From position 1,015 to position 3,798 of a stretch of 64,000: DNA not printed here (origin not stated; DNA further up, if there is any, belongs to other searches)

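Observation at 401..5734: pheS and pheT separated by a 2.5-kb GH17-GT2 membrane glucan synthase fusion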

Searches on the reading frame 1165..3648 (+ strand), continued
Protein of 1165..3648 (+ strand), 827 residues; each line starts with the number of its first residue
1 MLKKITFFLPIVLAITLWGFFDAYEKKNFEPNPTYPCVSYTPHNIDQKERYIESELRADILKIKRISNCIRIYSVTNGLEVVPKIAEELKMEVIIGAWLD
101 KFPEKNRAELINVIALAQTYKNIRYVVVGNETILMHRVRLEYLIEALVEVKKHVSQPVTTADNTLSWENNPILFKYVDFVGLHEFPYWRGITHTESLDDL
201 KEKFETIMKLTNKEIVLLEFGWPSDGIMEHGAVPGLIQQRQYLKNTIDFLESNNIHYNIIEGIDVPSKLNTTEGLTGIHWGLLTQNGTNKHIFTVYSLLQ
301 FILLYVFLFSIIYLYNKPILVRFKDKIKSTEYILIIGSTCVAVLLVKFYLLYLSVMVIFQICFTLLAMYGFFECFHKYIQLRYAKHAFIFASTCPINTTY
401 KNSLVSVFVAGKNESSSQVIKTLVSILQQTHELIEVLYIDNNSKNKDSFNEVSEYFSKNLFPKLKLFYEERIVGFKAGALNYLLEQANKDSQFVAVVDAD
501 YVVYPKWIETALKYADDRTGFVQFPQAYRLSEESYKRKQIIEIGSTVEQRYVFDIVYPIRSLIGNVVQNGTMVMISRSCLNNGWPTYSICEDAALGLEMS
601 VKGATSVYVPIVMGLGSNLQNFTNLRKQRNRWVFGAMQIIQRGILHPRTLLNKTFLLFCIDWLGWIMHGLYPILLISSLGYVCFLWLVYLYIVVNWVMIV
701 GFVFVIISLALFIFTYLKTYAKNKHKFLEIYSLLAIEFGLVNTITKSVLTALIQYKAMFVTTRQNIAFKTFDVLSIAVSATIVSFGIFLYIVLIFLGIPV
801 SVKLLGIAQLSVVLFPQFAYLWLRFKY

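Call 7: find_homologous_proteins(query=window:1165-3648:+, max_evalue=0.00001)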
Query window:1165-3648:+ (827 aa): 1234 proteins with E <= 0.00001 among 8000 candidates; the best 120 are listed.
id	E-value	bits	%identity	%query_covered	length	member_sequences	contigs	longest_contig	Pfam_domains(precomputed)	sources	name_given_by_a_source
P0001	0.0e+0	1854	100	100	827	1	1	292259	PF13632.13,PF13641.13,PF00535.33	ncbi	ncbi:MAG: glycosyltransferase [Patescibacteria group bacterium]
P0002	1.3e-181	624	38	99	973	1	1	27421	PF13632.13,PF13641.13,PF00535.33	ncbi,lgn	-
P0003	8.9e-160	552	38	92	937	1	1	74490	PF13632.13,PF13641.13,PF00535.33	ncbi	-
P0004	3.5e-88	315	30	83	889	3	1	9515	PF13632.13,PF13506.14,PF13641.13,PF00535.33,PF00332.25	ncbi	-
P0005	4.2e-88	315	30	83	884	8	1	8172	PF13632.13,PF13506.14,PF13641.13,PF00535.33,PF00332.25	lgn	-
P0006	1.1e-87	313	30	77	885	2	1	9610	PF13632.13,PF13506.14,PF13641.13,PF00535.33,PF00332.25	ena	-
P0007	2.2e-87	312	32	79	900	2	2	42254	PF13632.13,PF13506.14,PF13641.13,PF00535.33,PF00332.25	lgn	-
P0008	1.7e-86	309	29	91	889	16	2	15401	PF13632.13,PF13506.14,PF13641.13,PF00535.33,PF00332.25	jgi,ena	jgi:exo-beta-1,3-glucanase (GH17 family)/cellulose synthase/poly-beta-1,6-N-acetylglucosamine syntha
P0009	4.5e-85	305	29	92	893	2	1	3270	PF13632.13,PF13506.14,PF13641.13,PF00535.33,PF00332.25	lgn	-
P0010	1.9e-84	303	30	87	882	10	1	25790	PF13632.13,PF13506.14,PF13641.13,PF00535.33,PF00332.25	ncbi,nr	ncbi:MAG TPA: glycosyltransferase [Povalibacter sp.]|nr:glycosyltransferase [Povalibacter sp.]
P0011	2.8e-84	302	29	87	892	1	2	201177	PF13632.13,PF13506.14,PF13641.13,PF00535.33,PF00332.25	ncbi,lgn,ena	-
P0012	3.8e-84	302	28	87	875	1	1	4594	PF13632.13,PF13506.14,PF13641.13,PF00535.33,PF00332.25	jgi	jgi:exo-beta-1,3-glucanase (GH17 family)/cellulose synthase/poly-beta-1,6-N-acetylglucosamine syntha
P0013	5.8e-84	301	29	83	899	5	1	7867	PF13632.13,PF13506.14,PF13641.13,PF00535.33,PF00332.25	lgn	-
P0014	6.5e-84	301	29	83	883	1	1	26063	PF13632.13,PF13506.14,PF13641.13,PF00535.33,PF00332.25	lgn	-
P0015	6.6e-84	301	30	88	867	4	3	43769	PF13632.13,PF13506.14,PF13641.13,PF00535.33,PF00332.25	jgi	-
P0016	8.8e-84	300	28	92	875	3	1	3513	PF13632.13,PF13506.14,PF13641.13,PF00535.33,PF00332.25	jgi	jgi:exo-beta-1,3-glucanase (GH17 family)/cellulose synthase/poly-beta-1,6-N-acetylglucosamine syntha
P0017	1.3e-83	300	28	87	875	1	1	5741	PF13632.13,PF13506.14,PF13641.13,PF00535.33,PF00332.25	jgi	-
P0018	1.6e-83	299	29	87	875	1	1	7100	PF13632.13,PF13506.14,PF13641.13,PF00535.33,PF00332.25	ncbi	-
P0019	2.2e-83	299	28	91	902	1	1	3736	PF13632.13,PF13506.14,PF13641.13,PF00535.33,PF00332.25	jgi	jgi:exo-beta-1,3-glucanase (GH17 family)/cellulose synthase/poly-beta-1,6-N-acetylglucosamine syntha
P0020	3.7e-83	298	28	83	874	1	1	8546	PF13632.13,PF13506.14,PF13641.13,PF00535.33,PF00332.25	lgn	-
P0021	4.1e-83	298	27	99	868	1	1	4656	PF13632.13,PF13506.14,PF13641.13,PF00535.33,PF00332.25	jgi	jgi:exo-beta-1,3-glucanase (GH17 family)/cellulose synthase/poly-beta-1,6-N-acetylglucosamine syntha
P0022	4.3e-83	298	30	88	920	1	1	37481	PF13632.13,PF13506.14,PF13641.13,PF00535.33,PF00332.25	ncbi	ncbi:MAG: glycosyltransferase [Chromatiales bacterium]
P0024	6.7e-83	297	28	83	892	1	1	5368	PF13632.13,PF13506.14,PF13641.13,PF00535.33,PF00332.25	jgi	jgi:exo-beta-1,3-glucanase (GH17 family)/cellulose synthase/poly-beta-1,6-N-acetylglucosamine syntha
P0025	7.8e-83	297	29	86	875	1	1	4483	PF13632.13,PF13506.14,PF13641.13,PF00535.33,PF00332.25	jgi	-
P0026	1.2e-82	297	28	82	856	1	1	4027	PF13632.13,PF13506.14,PF13641.13,PF00535.33,PF00332.25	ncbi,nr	ncbi:MAG TPA: glycosyltransferase, partial [Steroidobacteraceae bacterium]|nr:glycosyltransferase [S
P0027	1.3e-82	297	30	85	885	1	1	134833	PF13632.13,PF13506.14,PF13641.13,PF00535.33,PF00332.25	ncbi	ncbi:MAG TPA: glycosyltransferase [Steroidobacteraceae bacterium]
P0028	1.4e-82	296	28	83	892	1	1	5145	PF13632.13,PF13506.14,PF13641.13,PF00535.33,PF00332.25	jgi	jgi:exo-beta-1,3-glucanase (GH17 family)/cellulose synthase/poly-beta-1,6-N-acetylglucosamine syntha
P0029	1.8e-82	296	29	81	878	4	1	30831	PF13632.13,PF13506.14,PF13641.13,PF00535.33,PF00332.25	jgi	-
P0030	2.0e-82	296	30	87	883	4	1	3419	PF13632.13,PF13506.14,PF13641.13,PF03552.21,PF00535.33,PF00332.25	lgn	-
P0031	3.2e-82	295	28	90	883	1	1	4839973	PF13632.13,PF13506.14,PF13641.13,PF00535.33,PF00332.25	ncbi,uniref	ncbi:glycosyltransferase [Zavarzinia sp. CC-PAN008]|uniref:glycosyltransferase n=1 Tax=Zavarzinia sp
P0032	3.3e-82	295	28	89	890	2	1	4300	PF13632.13,PF13506.14,PF13641.13,PF03552.21,PF00535.33,PF00332.25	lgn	-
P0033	5.3e-82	294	30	90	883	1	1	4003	PF13632.13,PF13506.14,PF13641.13,PF00535.33,PF00332.25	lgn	-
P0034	5.6e-82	294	29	83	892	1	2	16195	PF13632.13,PF13506.14,PF13641.13,PF00535.33,PF00332.25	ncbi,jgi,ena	jgi:exo-beta-1,3-glucanase (GH17 family)/cellulose synthase/poly-beta-1,6-N-acetylglucosamine syntha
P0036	6.3e-82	294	28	83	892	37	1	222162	PF13632.13,PF13506.14,PF13641.13,PF00535.33,PF00332.25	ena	-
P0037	6.4e-82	294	29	88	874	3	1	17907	PF13632.13,PF13506.14,PF13641.13,PF00535.33,PF00332.25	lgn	-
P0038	6.7e-82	294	27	92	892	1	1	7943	PF13632.13,PF13506.14,PF13641.13,PF00535.33,PF00332.25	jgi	jgi:exo-beta-1,3-glucanase (GH17 family)/cellulose synthase/poly-beta-1,6-N-acetylglucosamine syntha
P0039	1.2e-81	293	29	86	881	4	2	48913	PF13632.13,PF13506.14,PF13641.13,PF03552.21,PF00535.33,PF00332.25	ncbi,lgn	-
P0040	1.6e-81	293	39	31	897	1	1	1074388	PF13632.13,PF13506.14,PF13641.13,PF00535.33,PF00332.25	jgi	jgi:exo-beta-1,3-glucanase (GH17 family)/cellulose synthase/poly-beta-1,6-N-acetylglucosamine syntha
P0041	1.6e-81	293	28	89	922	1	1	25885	PF13632.13,PF13506.14,PF13641.13,PF00535.33,PF00332.25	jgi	jgi:exo-beta-1,3-glucanase (GH17 family)/cellulose synthase/poly-beta-1,6-N-acetylglucosamine syntha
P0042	2.2e-81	292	30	77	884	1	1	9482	PF13632.13,PF13506.14,PF13641.13,PF03552.21,PF00535.33,PF00332.25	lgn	-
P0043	2.3e-81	292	39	31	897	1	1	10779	PF13632.13,PF13506.14,PF13641.13,PF00535.33,PF00332.25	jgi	jgi:exo-beta-1,3-glucanase (GH17 family)/cellulose synthase/poly-beta-1,6-N-acetylglucosamine syntha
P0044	2.6e-81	292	28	87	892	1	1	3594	PF13632.13,PF13506.14,PF13641.13,PF00535.33,PF00332.25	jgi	jgi:exo-beta-1,3-glucanase (GH17 family)/cellulose synthase/poly-beta-1,6-N-acetylglucosamine syntha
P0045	3.0e-81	292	29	86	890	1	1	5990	PF13632.13,PF13506.14,PF13641.13,PF00535.33,PF00332.25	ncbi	ncbi:MAG: glycosyltransferase [Rhodanobacteraceae bacterium]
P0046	4.1e-81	292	28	88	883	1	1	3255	PF13632.13,PF13506.14,PF13641.13,PF00535.33,PF00332.25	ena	-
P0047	5.0e-81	291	29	87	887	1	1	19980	PF13632.13,PF13506.14,PF13641.13,PF00535.33,PF00332.25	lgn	-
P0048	5.1e-81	291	29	80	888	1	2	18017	PF13632.13,PF13506.14,PF13641.13,PF03552.21,PF00535.33,PF00332.25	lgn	-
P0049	5.2e-81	291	32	43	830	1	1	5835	PF13632.13,PF13506.14,PF13641.13,PF00535.33,PF00332.25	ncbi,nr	ncbi:MAG: glycosyltransferase, partial [Alphaproteobacteria bacterium]|nr:glycosyltransferase [Alpha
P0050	7.0e-81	291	31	86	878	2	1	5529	PF13632.13,PF13506.14,PF13641.13,PF00535.33,PF00332.25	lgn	-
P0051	7.2e-81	291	30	86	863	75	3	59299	PF13632.13,PF13506.14,PF13641.13,PF00535.33,PF00332.25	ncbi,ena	-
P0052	7.7e-81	291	29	91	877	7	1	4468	PF13632.13,PF13506.14,PF13641.13,PF00535.33,PF00332.25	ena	-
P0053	8.0e-81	291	27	94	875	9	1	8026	PF13632.13,PF13506.14,PF13641.13,PF00535.33,PF00332.25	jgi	jgi:exo-beta-1,3-glucanase (GH17 family)/cellulose synthase/poly-beta-1,6-N-acetylglucosamine syntha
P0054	1.1e-80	290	31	86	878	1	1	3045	PF13632.13,PF13506.14,PF13641.13,PF00535.33,PF00332.25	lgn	-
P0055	1.1e-80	290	31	86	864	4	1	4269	PF13632.13,PF13506.14,PF13641.13,PF00535.33,PF00332.25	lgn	-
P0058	1.4e-80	290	28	87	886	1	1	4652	PF13632.13,PF13506.14,PF13641.13,PF00535.33,PF00332.25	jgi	-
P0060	1.8e-80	289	29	91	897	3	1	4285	PF13632.13,PF13506.14,PF13641.13,PF00535.33,PF00332.25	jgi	jgi:exo-beta-1,3-glucanase (GH17 family)/cellulose synthase/poly-beta-1,6-N-acetylglucosamine syntha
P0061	2.0e-80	289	30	81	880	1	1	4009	PF13632.13,PF13506.14,PF13641.13,PF00535.33,PF00332.25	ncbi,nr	ncbi:MAG TPA: glycosyltransferase [Steroidobacteraceae bacterium]|nr:glycosyltransferase [Steroidoba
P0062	2.0e-80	289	30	81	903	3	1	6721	PF13632.13,PF13506.14,PF13641.13,PF00535.33,PF00332.25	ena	-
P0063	2.0e-80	289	27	99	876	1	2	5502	PF13632.13,PF13506.14,PF13641.13,PF03552.21,PF00535.33,PF00332.25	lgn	-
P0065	2.6e-80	289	29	88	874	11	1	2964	PF13632.13,PF13506.14,PF13641.13,PF00535.33,PF00332.25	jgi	-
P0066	2.7e-80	289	27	94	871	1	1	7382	PF13632.13,PF13506.14,PF13641.13,PF00535.33,PF00332.25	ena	-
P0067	2.8e-80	289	29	91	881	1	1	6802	PF13632.13,PF13506.14,PF13641.13,PF00535.33,PF00332.25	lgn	-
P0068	2.9e-80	289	29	87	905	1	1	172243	PF13632.13,PF13506.14,PF13641.13,PF03552.21,PF00535.33,PF00332.25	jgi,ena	-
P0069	2.9e-80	289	28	90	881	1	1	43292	PF13632.13,PF13506.14,PF13641.13,PF03552.21,PF00535.33,PF00332.25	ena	-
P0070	2.9e-80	289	30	86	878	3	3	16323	PF13632.13,PF13506.14,PF13641.13,PF00535.33,PF00332.25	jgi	jgi:exo-beta-1,3-glucanase (GH17 family)/glycosyltransferase involved in cell wall biosynthesis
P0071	3.3e-80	289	30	79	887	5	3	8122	PF13632.13,PF13506.14,PF13641.13,PF03552.21,PF00535.33,PF00332.25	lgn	-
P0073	3.8e-80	288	28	88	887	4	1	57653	PF13632.13,PF13506.14,PF13641.13,PF00535.33,PF00332.25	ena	-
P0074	3.8e-80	288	29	87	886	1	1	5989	PF13632.13,PF13506.14,PF13641.13,PF03552.21,PF00535.33,PF00332.25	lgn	-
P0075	3.8e-80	288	27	95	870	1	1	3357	PF13632.13,PF13506.14,PF13641.13,PF00535.33,PF00332.25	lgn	-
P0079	7.5e-80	287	30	86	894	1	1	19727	PF13632.13,PF13506.14,PF13641.13,PF00535.33,PF00332.25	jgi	jgi:exo-beta-1,3-glucanase (GH17 family)/cellulose synthase/poly-beta-1,6-N-acetylglucosamine syntha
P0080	7.7e-80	287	28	87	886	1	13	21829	PF13632.13,PF13506.14,PF13641.13,PF00535.33,PF00332.25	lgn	-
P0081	9.3e-80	287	29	87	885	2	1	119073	PF13632.13,PF13506.14,PF13641.13,PF03552.21,PF00535.33,PF00332.25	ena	-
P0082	9.4e-80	287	28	87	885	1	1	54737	PF13632.13,PF13506.14,PF13641.13,PF03552.21,PF00535.33,PF00332.25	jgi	-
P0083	9.5e-80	287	30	79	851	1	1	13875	PF13632.13,PF13506.14,PF13641.13,PF00535.33,PF00332.25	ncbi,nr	ncbi:MAG TPA: glycosyltransferase, partial [Povalibacter sp.]|nr:glycosyltransferase [Povalibacter s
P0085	9.7e-80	287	29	88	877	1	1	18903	PF13632.13,PF13506.14,PF13641.13,PF00535.33,PF00332.25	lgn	-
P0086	1.0e-79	287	28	92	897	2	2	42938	PF13632.13,PF13506.14,PF13641.13,PF00535.33,PF00332.25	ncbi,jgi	jgi:exo-beta-1,3-glucanase (GH17 family)/cellulose synthase/poly-beta-1,6-N-acetylglucosamine syntha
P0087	1.1e-79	287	28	85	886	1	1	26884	PF13632.13,PF13506.14,PF13641.13,PF00535.33,PF00332.25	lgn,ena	-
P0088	1.2e-79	287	28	87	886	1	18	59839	PF13632.13,PF13506.14,PF13641.13,PF00535.33,PF00332.25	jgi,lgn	jgi:exo-beta-1,3-glucanase (GH17 family)/cellulose synthase/poly-beta-1,6-N-acetylglucosamine syntha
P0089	1.3e-79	287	29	89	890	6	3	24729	PF13632.13,PF13506.14,PF13641.13,PF00535.33,PF00332.25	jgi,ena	-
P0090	1.5e-79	286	37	31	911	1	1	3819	PF13632.13,PF13506.14,PF13641.13,PF00535.33,PF00332.25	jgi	jgi:exo-beta-1,3-glucanase (GH17 family)/cellulose synthase/poly-beta-1,6-N-acetylglucosamine syntha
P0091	1.6e-79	286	30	92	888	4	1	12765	PF13632.13,PF13506.14,PF13641.13,PF00535.33,PF00332.25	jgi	jgi:exo-beta-1,3-glucanase (GH17 family)/cellulose synthase/poly-beta-1,6-N-acetylglucosamine syntha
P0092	1.9e-79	286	27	91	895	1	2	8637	PF13632.13,PF13506.14,PF13641.13,PF00535.33,PF00332.25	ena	-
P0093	2.0e-79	286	29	91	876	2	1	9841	PF13632.13,PF13506.14,PF13641.13,PF00535.33,PF00332.25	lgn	-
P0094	2.0e-79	286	27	93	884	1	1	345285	PF13632.13,PF13506.14,PF13641.13,PF03552.21,PF00535.33,PF00332.25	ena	-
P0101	2.4e-79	286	28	87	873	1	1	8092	PF13632.13,PF13506.14,PF13641.13,PF03552.21,PF00535.33,PF00332.25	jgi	jgi:exo-beta-1,3-glucanase (GH17 family)/cellulose synthase/poly-beta-1,6-N-acetylglucosamine syntha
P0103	2.7e-79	285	29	87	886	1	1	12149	PF13632.13,PF13506.14,PF13641.13,PF00535.33,PF00332.25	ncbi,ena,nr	ncbi:MAG TPA: glycosyltransferase [Burkholderiales bacterium]|nr:glycosyltransferase [Burkholderiale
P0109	3.6e-79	285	28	86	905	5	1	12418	PF13632.13,PF13506.14,PF13641.13,PF00535.33,PF00332.25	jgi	jgi:exo-beta-1,3-glucanase (GH17 family)/cellulose synthase/poly-beta-1,6-N-acetylglucosamine syntha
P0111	3.8e-79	285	30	88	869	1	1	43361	PF13632.13,PF13506.14,PF13641.13,PF00535.33,PF00332.25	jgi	jgi:exo-beta-1,3-glucanase (GH17 family)/cellulose synthase/poly-beta-1,6-N-acetylglucosamine syntha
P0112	3.9e-79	285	27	94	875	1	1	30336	PF13632.13,PF13506.14,PF13641.13,PF00535.33,PF00332.25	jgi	jgi:exo-beta-1,3-glucanase (GH17 family)/cellulose synthase/poly-beta-1,6-N-acetylglucosamine syntha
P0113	3.9e-79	285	31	86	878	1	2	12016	PF13632.13,PF13506.14,PF13641.13,PF00535.33,PF00332.25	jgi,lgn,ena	jgi:exo-beta-1,3-glucanase (GH17 family)/cellulose synthase/poly-beta-1,6-N-acetylglucosamine syntha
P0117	4.6e-79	285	29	38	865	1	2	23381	PF13632.13,PF10111.15,PF13506.14,PF13641.13,PF03552.21,PF00535.33,PF00332.25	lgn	-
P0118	4.8e-79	285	28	89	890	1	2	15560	PF13632.13,PF13506.14,PF13641.13,PF00535.33,PF00332.25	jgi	jgi:exo-beta-1,3-glucanase (GH17 family)/cellulose synthase/poly-beta-1,6-N-acetylglucosamine syntha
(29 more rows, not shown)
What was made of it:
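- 1165..3648 (+): Inserted gene: an 827-aa NdvB/'Orphan'-type GH17-GT2 membrane glucan synthase. Exact match to the NCBI entry 'MAG: glycosyltransferase [Patescibacteria group bacterium]' (call 7).
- More than 1000 homologues, most carrying both PF00332 and GT2 hits (call 7).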

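Call 8: find_encoding_contigs(protein=P0002, flank=8000, max_places=4)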
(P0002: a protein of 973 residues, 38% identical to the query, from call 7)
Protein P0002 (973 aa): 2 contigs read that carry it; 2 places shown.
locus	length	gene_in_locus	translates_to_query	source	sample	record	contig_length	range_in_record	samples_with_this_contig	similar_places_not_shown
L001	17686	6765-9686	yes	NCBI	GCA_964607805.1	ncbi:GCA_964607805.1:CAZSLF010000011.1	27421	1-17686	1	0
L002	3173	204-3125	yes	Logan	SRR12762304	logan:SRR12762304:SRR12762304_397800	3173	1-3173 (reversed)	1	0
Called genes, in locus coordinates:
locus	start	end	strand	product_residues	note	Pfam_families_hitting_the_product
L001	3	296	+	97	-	?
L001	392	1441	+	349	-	PF08308:PEGA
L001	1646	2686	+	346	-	PF02661:Fic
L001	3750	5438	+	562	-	PF03483:B3_4, PF03484:B5, PF17759:tRNA_synthFbeta (weak), PF03147:FDX-ACB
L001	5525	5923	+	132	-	-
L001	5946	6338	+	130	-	-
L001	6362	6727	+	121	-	-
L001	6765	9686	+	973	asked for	PF00535:Glycos_transf_2, PF13641:Glyco_tranf_2_3, PF13632:Glyco_trans_2_3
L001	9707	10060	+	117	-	-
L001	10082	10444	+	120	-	-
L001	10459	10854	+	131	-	-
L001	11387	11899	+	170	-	-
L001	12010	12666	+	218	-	-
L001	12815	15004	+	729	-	PF02518:HATPase_c, PF00204:DNA_gyraseB, PF01751:Toprim, PF00986:DNA_gyraseB_C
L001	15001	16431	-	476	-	-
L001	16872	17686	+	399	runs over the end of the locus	-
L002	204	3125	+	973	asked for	PF00535:Glycos_transf_2, PF13641:Glyco_tranf_2_3, PF13632:Glyco_trans_2_3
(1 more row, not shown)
